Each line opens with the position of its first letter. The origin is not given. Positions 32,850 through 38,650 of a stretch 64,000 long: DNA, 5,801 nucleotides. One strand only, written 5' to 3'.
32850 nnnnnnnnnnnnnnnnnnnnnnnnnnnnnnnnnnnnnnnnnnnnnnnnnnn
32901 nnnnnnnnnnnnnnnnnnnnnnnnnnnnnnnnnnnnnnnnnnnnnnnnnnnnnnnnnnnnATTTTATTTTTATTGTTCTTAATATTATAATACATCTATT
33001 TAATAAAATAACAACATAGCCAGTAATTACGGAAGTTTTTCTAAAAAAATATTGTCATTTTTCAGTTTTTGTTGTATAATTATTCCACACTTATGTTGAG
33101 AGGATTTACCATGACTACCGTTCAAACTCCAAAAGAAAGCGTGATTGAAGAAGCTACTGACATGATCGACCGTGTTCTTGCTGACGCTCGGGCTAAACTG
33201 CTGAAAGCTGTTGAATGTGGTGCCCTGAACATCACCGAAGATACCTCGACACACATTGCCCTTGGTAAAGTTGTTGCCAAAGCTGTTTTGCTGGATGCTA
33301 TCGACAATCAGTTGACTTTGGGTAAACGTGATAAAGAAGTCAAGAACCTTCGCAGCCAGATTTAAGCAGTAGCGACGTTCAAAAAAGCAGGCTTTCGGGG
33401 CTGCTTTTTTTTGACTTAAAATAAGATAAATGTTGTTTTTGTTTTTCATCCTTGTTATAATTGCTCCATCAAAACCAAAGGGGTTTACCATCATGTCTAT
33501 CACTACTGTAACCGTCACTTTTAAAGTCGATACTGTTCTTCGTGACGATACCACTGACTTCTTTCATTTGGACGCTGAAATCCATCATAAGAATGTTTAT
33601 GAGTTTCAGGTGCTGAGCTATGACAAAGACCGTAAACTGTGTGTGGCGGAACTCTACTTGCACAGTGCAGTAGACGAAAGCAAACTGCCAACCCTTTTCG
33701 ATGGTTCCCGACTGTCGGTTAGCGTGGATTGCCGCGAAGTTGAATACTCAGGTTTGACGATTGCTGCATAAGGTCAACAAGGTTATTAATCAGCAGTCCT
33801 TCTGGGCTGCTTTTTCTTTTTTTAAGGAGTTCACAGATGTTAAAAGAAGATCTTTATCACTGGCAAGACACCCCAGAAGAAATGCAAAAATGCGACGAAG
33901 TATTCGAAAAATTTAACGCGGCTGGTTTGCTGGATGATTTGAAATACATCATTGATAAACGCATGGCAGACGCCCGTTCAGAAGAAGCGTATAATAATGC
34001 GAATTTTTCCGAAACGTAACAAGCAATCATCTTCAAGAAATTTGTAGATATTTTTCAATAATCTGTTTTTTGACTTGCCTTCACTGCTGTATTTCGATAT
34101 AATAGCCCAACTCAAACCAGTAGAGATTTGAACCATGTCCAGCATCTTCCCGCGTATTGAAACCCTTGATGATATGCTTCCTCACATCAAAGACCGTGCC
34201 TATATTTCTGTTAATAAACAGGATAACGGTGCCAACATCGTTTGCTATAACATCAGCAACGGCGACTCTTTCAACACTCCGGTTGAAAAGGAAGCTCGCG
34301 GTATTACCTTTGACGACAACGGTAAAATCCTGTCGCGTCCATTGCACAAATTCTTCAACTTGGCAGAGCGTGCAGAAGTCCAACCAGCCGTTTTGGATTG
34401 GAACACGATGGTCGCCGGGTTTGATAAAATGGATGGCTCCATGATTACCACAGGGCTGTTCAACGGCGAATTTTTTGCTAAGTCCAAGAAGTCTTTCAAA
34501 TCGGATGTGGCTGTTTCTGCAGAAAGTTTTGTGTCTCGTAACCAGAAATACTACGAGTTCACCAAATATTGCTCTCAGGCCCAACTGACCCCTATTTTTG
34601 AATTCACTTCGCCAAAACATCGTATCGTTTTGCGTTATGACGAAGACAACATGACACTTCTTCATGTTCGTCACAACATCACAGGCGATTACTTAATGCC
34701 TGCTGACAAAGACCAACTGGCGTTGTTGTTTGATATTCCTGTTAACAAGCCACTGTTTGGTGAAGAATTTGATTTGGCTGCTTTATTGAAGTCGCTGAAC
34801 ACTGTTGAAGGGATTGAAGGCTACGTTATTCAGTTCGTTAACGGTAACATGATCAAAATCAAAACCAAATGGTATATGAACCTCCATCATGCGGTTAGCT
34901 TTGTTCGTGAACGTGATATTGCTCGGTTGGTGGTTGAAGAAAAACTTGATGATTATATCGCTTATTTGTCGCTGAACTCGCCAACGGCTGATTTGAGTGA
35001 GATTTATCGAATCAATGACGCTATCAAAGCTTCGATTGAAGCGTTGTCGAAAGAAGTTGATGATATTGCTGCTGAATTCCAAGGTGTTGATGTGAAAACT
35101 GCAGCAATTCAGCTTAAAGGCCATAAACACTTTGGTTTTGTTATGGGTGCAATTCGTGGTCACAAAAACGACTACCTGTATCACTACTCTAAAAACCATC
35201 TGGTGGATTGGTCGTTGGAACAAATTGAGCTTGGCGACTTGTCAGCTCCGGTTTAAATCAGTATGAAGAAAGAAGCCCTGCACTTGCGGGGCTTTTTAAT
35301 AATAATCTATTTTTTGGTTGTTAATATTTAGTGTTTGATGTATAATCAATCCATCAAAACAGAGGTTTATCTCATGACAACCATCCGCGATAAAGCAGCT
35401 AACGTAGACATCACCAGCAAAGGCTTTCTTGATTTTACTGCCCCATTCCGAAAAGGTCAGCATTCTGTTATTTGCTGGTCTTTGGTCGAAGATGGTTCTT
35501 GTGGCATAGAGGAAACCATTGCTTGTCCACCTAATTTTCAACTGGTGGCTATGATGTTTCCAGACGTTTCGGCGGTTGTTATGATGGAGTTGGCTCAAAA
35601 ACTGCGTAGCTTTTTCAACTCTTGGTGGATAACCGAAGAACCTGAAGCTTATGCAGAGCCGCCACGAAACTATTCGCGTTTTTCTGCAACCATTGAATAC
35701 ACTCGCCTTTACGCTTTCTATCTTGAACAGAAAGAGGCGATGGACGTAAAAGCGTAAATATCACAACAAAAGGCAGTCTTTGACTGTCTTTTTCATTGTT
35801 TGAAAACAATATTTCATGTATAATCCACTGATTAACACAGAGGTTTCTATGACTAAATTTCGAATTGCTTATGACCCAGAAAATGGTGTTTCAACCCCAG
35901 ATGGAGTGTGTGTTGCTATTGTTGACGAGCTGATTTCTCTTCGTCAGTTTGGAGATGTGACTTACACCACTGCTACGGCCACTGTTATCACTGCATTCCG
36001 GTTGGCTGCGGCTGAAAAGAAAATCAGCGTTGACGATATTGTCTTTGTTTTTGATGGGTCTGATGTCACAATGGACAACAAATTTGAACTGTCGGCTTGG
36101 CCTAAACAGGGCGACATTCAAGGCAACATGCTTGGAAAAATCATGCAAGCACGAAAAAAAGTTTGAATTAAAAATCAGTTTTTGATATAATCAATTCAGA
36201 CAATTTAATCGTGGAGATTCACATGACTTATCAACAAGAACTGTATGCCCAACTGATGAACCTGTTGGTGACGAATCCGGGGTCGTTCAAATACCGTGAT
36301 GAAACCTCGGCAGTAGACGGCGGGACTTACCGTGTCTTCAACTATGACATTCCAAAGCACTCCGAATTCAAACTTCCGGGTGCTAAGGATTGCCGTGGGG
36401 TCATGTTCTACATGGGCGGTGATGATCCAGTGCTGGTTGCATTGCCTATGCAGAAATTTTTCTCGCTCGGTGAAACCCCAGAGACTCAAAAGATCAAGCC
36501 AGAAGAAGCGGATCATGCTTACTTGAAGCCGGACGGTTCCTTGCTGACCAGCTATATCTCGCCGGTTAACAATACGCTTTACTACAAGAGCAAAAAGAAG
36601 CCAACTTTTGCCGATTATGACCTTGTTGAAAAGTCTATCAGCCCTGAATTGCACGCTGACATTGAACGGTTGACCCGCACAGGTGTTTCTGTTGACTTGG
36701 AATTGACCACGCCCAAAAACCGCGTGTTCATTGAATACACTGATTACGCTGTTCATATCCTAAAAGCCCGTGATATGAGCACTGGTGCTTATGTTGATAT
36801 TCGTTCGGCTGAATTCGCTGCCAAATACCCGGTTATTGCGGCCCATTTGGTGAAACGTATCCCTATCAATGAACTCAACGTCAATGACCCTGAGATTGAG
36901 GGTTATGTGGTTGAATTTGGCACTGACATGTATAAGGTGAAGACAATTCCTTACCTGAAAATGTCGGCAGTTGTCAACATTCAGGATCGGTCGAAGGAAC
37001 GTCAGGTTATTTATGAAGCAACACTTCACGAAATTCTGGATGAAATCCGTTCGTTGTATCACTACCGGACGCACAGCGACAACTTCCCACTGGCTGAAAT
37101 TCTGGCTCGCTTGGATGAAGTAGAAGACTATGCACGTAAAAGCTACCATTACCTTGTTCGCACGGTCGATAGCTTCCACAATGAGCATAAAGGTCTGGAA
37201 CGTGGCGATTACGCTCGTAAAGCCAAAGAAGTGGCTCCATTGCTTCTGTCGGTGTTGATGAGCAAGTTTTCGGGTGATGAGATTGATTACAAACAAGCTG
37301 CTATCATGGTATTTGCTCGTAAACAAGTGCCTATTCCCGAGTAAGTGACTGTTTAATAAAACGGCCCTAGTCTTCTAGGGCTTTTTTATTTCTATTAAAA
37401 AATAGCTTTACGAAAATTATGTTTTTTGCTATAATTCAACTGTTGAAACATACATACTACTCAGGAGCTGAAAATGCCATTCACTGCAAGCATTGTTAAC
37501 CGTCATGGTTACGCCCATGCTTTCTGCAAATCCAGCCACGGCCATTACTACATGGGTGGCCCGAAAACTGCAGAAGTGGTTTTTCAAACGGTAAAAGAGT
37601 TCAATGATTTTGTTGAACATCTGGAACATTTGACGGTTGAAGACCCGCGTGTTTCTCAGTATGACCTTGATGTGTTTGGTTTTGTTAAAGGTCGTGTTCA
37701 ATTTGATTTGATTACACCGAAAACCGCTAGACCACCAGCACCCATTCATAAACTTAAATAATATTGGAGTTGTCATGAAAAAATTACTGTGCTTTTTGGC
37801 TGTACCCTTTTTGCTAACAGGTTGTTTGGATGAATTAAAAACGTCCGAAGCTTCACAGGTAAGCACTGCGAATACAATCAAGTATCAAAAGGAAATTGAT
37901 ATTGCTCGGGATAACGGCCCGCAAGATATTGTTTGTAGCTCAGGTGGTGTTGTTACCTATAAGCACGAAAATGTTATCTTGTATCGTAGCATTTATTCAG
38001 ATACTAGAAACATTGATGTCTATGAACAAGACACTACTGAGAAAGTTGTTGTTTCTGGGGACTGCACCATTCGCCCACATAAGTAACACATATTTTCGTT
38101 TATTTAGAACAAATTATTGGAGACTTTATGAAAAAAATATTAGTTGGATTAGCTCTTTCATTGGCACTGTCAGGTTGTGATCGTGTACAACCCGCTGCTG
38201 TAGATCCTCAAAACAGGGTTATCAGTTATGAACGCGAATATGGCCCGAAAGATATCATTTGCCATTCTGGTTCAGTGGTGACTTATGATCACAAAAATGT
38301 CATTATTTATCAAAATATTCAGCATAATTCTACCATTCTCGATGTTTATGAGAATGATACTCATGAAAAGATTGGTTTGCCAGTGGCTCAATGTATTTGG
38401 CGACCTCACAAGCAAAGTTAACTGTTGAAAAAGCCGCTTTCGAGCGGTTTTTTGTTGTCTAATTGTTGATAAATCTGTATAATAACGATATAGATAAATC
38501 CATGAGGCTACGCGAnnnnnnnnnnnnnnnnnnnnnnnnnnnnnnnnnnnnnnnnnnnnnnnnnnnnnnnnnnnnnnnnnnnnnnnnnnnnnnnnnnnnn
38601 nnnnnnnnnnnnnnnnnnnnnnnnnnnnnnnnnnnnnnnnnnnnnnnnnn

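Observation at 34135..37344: Two tandem T4 Rnl1-family RNA ligase paralogs flanking two small unknown genes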

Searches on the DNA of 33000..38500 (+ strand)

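Call 6: search_dna_similar(query=window:33000-38500:+, collection=phages, mode=near, max_rows=25)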
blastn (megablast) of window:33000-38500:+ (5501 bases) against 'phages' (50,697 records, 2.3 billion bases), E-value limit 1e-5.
No match.

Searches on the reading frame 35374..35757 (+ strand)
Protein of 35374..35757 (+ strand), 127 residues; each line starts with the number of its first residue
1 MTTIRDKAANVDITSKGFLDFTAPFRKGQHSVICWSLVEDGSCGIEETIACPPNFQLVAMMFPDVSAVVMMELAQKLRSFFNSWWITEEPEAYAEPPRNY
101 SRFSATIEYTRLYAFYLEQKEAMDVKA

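Call 3: search_protein_families(library=pfam, proteins=[window:35374-35757:+], max_evalue=0.1)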
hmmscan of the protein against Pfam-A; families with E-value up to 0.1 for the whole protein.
window:35374-35757:+ (127 aa): 0 families

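Call 4: search_protein_families(library=phrogs, proteins=[window:35374-35757:+], max_evalue=0.01)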
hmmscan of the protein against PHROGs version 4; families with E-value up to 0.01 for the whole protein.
window:35374-35757:+ (127 aa): 0 families

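Call 43: find_homologous_proteins(query=window:35374-35757:+, max_evalue=0.001)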
Query window:35374-35757:+ (127 aa): 23 proteins with E <= 0.001 among 25 candidates.
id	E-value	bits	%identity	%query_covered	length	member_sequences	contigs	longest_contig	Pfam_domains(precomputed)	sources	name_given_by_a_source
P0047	1.0e-80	285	100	100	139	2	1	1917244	-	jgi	jgi:hypothetical protein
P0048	6.9e-69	247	87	100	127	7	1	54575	-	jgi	jgi:hypothetical protein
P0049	2.2e-67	242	85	100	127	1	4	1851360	-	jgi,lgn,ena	-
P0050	2.9e-67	242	85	98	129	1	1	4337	-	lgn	-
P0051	4.7e-67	241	83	100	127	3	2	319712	-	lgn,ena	-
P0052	7.3e-67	241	83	100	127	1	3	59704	-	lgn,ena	-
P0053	1.0e-66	240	84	98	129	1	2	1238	-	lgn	-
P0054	2.0e-66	239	83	100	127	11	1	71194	-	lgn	-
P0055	1.7e-65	236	83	100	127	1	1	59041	-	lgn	-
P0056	3.5e-65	235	85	97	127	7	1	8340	-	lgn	-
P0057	2.1e-64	233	81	99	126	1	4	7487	-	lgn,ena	-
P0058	3.1e-64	232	83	97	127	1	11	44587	-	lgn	-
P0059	4.1e-64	232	81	100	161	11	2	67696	-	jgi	jgi:hypothetical protein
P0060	3.3e-63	229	80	99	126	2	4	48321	-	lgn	-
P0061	4.2e-63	229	82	97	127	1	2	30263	-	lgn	-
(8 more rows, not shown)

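Call 44: find_encoding_contigs(protein=P0047, flank=10000, max_places=4)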
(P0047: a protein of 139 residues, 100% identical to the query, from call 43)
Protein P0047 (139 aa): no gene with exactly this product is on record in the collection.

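Call 45: find_encoding_contigs(protein=P0049, flank=10000, max_places=4)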
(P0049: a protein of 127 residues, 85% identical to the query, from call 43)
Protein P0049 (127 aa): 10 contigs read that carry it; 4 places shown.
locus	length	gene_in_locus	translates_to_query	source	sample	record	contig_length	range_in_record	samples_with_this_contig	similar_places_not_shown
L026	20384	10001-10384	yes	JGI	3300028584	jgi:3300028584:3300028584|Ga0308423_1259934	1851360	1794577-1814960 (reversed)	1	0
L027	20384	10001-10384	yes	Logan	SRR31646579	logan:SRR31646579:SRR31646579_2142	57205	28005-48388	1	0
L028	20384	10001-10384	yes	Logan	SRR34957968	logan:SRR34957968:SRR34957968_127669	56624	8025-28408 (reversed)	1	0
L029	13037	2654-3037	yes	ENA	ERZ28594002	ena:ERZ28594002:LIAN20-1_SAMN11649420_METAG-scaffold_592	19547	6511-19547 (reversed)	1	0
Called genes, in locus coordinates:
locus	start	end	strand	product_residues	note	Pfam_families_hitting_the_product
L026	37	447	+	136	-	-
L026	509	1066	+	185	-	-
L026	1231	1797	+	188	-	-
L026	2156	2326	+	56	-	-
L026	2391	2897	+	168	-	-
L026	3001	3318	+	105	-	-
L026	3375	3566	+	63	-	-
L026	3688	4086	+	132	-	-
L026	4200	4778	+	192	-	-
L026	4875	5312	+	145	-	-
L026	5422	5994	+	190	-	-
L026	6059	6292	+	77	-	-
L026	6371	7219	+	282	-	PF01145:Band_7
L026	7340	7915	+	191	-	-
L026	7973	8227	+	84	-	-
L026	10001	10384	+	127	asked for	-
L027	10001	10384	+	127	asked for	-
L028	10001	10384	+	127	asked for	-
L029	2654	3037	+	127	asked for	-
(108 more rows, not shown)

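Call 73: search_protein_representatives(protein=window:35374-35757:+)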
Query: 127 residues. Proteins with E-value up to 0.001 (for the whole library): 4; up to 1e-10: 2; up to 1e-30: 1. The best 4 are listed.
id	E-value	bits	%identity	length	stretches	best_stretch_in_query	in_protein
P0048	2.2e-69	247.2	87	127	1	1-127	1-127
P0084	9.8e-12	61.0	28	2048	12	5-63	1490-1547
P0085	4.6e-05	39.5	32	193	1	26-118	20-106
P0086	4.2e-04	36.4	29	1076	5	21-70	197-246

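Call 74: search_protein_families(library=pfam, proteins=[P0084, P0085, P0086], max_evalue=0.01)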
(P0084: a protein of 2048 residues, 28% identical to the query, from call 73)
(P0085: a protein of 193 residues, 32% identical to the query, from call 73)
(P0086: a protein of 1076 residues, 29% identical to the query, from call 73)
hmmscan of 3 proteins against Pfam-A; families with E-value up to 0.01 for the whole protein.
P0084 (2048 aa): 4 families
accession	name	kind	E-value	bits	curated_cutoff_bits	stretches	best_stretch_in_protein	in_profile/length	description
PF22221.2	NigD_N-like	-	2.8e-16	59.6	24.6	0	230-244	61-75/78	Lipoprotein BF3042 OB domain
PF20876.2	VipE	-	8.4e-08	32.6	27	0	233-257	37-61/125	Effector protein VipE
PF24328.1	DUF7498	-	0.00025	22.1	27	0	1471-1549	12-89/97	Domain of unknown function (DUF7498)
PF20944.2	StcE_b-sandwich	-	0.0011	19.5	27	0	197-226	16-45/75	Metalloprotease StcE, beta-sandwich domain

P0085 (193 aa): 0 families

P0086 (1076 aa): 1 family
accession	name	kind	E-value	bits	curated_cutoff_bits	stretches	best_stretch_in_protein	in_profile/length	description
PF09136.16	Glucodextran_B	-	7.1e-11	42.3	27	0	295-322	45-72/83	Glucodextranase, domain B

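Call 87: predict_structure(alignment_id=A6)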
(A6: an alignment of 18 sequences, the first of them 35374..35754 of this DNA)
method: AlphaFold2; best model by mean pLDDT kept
length: 127 residues; sequences in the alignment: 18
mean_pLDDT: 67.2   pTM: 0.68
mean pLDDT of the five models: 67.2, 62.0, 51.2, 51.1, 39.6
residues with pLDDT >= 90: 0; 70-90: 62; 50-70: 47; < 50: 18
segments of 3 or more residues with pLDDT < 50: 84-100
pLDDT, mean of each block of 10 residues (from residue 1): 77 84 66 60 54 65 80 76 46 44 64 86 74
secondary structure, 60 per line:
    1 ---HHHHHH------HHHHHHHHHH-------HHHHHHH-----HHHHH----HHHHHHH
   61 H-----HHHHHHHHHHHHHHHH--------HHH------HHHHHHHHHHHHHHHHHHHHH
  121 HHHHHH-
elements in order: H4-9 H16-25 H33-39 H45-49 H54-61 H67-82 H100-126

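Call 96: fold_search(model_id=the predicted structure, library=viral)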
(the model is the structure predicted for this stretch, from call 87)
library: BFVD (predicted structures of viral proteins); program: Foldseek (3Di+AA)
matches with E <= 10: 58; with E <= 0.001: 0
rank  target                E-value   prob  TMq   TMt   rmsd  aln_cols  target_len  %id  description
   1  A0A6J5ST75            1.0e+00  0.14  0.26  0.18  17.1       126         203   10  Uncharacterized protein [uncultured Caudovirales phage]
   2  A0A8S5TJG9            2.2e+00  0.28  0.33  0.33   5.7        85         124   13  Uncharacterized protein [Siphoviridae sp. ct7yc1]
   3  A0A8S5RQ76            2.4e+00  0.12  0.28  0.17  10.4       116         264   11  (no name in the UniProt tables at hand)
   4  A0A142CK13            2.5e+00  0.06  0.21  0.14   9.5       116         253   14  (no name in the UniProt tables at hand)
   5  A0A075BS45            2.6e+00  0.08  0.21  0.21  14.6       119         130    9  Uncharacterized protein [Microcystis phage MaMV-DC]
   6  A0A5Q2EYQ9            2.7e+00  0.13  0.25  0.28   7.8        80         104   15  (no name in the UniProt tables at hand)
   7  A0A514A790            2.7e+00  0.07  0.24  0.24  18.7       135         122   14  (no name in the UniProt tables at hand)
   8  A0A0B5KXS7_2          3.0e+00  0.02  0.15  0.04  15.7       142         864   10  (no name in the UniProt tables at hand)
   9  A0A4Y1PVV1            3.7e+00  0.06  0.21  0.26  10.8        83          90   12  (no name in the UniProt tables at hand)
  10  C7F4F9                3.9e+00  0.08  0.28  0.15  12.3       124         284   12  (no name in the UniProt tables at hand)
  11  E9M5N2                4.6e+00  0.06  0.25  0.14  14.6       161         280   12  Uncharacterized protein [Cricetid gammaherpesvirus 2]
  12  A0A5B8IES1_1          4.6e+00  0.04  0.17  0.04  12.1        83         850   13  Uncharacterized protein [Mimiviridae sp. ChoanoV1]
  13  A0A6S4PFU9            4.6e+00  0.03  0.19  0.16  15.4       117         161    8  Uncharacterized protein [uncultured phage_MedDCM-OCT-S28-C3]
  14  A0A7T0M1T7            5.1e+00  0.20  0.26  0.50   6.8        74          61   11  (no name in the UniProt tables at hand)
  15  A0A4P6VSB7            5.1e+00  0.04  0.21  0.21  11.9       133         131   10  Uncharacterized protein [Mimivirus LCMiAC02]
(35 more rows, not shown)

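Call 97: search_protein_families(library=ncbifam, proteins=[window:35374-35754:+], max_evalue=0.01)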
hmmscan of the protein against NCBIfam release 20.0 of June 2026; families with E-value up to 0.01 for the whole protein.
window:35374-35754:+ (127 aa): 0 families
